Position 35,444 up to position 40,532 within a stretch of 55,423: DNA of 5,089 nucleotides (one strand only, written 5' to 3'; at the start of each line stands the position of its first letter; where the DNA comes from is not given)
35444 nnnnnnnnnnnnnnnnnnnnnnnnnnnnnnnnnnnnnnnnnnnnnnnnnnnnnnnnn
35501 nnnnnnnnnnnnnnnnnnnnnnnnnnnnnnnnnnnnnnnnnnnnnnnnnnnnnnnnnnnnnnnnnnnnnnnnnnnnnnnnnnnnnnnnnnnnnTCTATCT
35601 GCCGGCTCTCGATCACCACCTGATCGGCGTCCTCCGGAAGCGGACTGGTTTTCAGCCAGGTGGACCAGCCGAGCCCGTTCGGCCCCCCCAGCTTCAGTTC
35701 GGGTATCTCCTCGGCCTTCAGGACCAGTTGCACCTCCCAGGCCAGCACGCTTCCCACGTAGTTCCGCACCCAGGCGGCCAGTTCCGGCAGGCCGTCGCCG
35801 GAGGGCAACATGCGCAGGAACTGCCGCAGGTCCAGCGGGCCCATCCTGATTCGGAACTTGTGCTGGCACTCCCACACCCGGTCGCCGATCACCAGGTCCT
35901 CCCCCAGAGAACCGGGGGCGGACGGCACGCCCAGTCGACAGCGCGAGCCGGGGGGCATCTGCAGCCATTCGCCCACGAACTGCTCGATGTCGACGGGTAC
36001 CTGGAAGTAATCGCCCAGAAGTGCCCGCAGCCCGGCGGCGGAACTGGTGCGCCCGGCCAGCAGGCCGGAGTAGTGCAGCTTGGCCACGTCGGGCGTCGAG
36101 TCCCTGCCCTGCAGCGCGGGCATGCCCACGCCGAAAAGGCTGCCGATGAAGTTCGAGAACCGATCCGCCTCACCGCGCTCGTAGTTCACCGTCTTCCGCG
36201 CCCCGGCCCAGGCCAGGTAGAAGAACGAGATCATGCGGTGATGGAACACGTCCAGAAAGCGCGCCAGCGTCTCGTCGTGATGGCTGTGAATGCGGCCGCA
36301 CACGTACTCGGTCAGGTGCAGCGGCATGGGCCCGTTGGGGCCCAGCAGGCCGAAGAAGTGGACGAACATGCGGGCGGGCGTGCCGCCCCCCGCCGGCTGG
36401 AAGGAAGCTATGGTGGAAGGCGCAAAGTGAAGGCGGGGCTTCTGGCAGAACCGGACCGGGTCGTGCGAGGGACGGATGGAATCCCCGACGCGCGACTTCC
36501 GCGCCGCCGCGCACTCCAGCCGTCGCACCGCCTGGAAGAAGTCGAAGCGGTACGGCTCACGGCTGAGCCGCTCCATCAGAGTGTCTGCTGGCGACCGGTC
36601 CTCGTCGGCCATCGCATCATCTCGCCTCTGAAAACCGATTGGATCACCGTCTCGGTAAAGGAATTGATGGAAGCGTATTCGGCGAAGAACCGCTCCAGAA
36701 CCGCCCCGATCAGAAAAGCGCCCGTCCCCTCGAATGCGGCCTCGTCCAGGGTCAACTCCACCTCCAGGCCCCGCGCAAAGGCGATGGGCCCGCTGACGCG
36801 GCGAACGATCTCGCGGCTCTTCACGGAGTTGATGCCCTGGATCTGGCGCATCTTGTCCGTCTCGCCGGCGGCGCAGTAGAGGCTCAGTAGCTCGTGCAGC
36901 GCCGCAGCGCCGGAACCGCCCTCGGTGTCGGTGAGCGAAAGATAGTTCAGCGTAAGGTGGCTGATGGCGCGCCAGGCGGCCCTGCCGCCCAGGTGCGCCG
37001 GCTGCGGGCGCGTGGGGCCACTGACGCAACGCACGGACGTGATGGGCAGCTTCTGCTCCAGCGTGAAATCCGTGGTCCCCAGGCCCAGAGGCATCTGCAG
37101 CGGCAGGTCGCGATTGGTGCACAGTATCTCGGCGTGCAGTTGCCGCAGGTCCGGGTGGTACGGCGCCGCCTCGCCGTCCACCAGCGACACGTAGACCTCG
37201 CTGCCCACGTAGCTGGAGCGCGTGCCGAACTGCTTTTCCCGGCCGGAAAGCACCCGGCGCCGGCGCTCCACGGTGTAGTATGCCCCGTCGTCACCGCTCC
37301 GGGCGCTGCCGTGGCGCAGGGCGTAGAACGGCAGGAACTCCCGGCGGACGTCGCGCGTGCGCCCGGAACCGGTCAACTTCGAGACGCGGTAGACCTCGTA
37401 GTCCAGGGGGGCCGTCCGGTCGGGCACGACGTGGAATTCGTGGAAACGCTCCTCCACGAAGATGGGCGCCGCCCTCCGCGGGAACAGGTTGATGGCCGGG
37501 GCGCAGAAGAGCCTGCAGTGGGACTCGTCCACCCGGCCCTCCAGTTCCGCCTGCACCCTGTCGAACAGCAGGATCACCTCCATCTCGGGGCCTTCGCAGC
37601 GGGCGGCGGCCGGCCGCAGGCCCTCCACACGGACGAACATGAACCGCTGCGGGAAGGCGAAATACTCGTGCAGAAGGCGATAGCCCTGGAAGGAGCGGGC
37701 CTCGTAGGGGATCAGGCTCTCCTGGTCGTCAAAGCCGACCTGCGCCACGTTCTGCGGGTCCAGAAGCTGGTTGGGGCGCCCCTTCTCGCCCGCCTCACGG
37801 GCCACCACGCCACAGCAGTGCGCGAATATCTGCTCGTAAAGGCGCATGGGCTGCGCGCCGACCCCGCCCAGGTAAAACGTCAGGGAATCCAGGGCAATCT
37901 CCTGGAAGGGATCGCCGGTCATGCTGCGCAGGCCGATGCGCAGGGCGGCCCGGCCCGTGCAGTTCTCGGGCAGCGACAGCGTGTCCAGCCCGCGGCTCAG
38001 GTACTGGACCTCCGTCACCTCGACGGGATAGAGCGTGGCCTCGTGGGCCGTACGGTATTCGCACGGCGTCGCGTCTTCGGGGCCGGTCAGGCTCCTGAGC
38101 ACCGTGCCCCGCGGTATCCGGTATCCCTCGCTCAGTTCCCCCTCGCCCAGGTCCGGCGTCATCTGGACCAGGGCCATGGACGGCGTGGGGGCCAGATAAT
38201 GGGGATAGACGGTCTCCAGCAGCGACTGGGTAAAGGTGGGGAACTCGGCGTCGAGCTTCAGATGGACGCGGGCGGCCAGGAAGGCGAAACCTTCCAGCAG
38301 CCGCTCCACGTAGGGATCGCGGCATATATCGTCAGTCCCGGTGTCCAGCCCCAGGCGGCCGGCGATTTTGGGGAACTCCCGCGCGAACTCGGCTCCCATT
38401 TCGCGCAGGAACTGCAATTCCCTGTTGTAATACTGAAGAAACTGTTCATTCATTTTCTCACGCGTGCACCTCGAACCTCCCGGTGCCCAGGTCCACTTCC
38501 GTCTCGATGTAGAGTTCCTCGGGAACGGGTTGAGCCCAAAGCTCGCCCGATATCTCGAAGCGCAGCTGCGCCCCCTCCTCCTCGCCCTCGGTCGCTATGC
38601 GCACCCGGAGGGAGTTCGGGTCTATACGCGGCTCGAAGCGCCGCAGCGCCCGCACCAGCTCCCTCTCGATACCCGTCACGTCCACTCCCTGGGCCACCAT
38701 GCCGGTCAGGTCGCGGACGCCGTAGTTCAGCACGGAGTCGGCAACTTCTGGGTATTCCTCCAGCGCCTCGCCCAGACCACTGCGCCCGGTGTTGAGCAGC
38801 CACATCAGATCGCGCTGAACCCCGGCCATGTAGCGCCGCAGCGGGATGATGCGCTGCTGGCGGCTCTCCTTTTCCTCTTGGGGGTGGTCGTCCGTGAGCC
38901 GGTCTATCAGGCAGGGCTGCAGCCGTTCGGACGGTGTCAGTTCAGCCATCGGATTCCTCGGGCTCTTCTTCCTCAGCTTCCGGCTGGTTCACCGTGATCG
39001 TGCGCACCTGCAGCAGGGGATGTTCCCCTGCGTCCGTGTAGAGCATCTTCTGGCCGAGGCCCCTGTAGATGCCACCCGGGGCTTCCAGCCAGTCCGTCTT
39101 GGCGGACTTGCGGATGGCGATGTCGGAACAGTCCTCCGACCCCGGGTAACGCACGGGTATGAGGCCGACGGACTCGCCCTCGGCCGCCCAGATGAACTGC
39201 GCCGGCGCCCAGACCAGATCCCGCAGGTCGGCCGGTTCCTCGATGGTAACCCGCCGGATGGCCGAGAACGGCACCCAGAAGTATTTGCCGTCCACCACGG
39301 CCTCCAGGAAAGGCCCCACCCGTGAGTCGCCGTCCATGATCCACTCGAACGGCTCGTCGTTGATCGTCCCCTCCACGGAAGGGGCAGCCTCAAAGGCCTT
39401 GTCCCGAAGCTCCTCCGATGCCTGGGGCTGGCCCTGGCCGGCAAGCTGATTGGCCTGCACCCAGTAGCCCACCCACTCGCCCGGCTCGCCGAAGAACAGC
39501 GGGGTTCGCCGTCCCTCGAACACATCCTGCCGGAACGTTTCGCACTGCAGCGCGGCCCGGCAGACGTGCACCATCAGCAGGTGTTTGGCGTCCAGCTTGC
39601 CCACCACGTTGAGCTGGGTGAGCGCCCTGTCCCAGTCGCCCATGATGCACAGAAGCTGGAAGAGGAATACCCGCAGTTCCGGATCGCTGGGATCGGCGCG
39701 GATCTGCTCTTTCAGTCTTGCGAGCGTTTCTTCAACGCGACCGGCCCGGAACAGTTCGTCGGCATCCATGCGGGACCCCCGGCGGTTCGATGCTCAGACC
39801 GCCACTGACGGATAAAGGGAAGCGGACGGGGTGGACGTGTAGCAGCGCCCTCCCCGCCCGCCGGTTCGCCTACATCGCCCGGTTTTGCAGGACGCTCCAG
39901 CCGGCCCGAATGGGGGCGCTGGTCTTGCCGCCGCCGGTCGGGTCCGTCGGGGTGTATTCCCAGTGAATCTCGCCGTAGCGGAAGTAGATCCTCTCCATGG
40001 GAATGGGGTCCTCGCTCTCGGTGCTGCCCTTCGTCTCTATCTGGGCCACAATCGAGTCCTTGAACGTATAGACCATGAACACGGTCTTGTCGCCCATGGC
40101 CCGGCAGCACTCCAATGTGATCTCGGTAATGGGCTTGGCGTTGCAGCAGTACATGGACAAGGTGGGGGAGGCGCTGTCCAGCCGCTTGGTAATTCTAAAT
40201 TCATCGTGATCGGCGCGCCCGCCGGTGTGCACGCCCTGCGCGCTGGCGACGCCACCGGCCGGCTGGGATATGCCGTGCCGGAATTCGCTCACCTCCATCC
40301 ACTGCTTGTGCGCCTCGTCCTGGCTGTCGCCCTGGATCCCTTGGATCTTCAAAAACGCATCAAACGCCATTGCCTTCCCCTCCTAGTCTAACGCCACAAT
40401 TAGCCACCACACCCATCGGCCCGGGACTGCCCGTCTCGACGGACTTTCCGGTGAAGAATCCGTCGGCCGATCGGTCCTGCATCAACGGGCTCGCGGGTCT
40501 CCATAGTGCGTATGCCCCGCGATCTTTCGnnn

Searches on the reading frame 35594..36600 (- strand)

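Call 49: search_protein_families(library=pfam, proteins=[window:35594-36600:-], max_evalue=5)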
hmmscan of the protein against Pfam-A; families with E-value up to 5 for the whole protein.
window:35594-36600:- (335 aa): 1 family
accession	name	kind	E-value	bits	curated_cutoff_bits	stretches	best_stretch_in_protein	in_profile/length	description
PF06996.16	T6SS_TssG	-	1.3e-111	373.2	24.6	1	15-317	1-304/304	Type VI secretion, TssG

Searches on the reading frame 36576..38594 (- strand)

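Call 9: search_protein_families(library=pfam, proteins=[window:36576-38594:-], max_evalue=0.01)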
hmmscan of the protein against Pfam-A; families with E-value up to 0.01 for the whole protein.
window:36576-38594:- (672 aa): 1 family
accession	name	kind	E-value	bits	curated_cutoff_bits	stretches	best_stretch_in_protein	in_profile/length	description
PF05947.17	T6SS_TssF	-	3.2e-231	769.6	25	1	48-669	1-608/608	Type VI secretion system, TssF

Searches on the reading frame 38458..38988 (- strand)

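Call 49: search_protein_families(library=pfam, proteins=[window:38458-38988:-], max_evalue=5)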
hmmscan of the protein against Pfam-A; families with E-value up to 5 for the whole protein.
window:38458-38988:- (176 aa): 1 family
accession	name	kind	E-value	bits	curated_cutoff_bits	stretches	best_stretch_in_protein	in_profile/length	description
PF04965.19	GPW_gp25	-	3.6e-21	75.2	27.2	1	55-154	5-95/96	Baseplate wedge protein gp25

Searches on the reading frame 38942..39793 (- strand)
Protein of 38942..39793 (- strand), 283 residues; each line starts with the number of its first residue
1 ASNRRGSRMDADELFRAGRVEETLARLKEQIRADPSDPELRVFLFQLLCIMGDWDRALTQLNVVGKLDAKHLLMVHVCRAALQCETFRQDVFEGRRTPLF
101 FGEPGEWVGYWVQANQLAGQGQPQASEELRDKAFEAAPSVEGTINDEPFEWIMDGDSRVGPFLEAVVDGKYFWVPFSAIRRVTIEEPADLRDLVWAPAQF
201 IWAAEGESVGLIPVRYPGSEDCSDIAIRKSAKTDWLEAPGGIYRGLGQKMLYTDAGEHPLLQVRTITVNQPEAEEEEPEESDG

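Call 9: search_protein_families(library=pfam, proteins=[window:38942-39793:-], max_evalue=0.01)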
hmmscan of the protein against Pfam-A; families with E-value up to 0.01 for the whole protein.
window:38942-39793:- (283 aa): 3 families
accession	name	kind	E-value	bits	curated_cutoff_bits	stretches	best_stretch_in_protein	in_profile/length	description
PF07024.18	ImpE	-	1.5e-41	141.7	25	1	146-267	1-122/122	ImpE protein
PF14559.12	TPR_19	-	2.2e-06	28.4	25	1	14-70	1-57/68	Tetratricopeptide repeat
PF13428.12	TPR_14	-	9.4e-05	23.2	23.5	0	11-46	8-43/44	Tetratricopeptide repeat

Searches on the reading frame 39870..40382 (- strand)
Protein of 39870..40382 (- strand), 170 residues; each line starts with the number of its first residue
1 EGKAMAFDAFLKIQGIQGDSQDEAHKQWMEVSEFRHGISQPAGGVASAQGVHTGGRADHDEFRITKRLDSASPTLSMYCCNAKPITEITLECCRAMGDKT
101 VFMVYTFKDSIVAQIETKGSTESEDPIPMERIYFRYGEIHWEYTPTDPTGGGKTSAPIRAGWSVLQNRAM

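Call 9: search_protein_families(library=pfam, proteins=[window:39870-40382:-], max_evalue=0.01)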
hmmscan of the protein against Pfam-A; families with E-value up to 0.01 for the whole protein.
window:39870-40382:- (170 aa): 1 family
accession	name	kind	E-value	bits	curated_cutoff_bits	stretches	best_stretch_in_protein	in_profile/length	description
PF05638.18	T6SS_HCP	-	5e-35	121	23.5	1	10-143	1-129/129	Type VI secretion system effector, Hcp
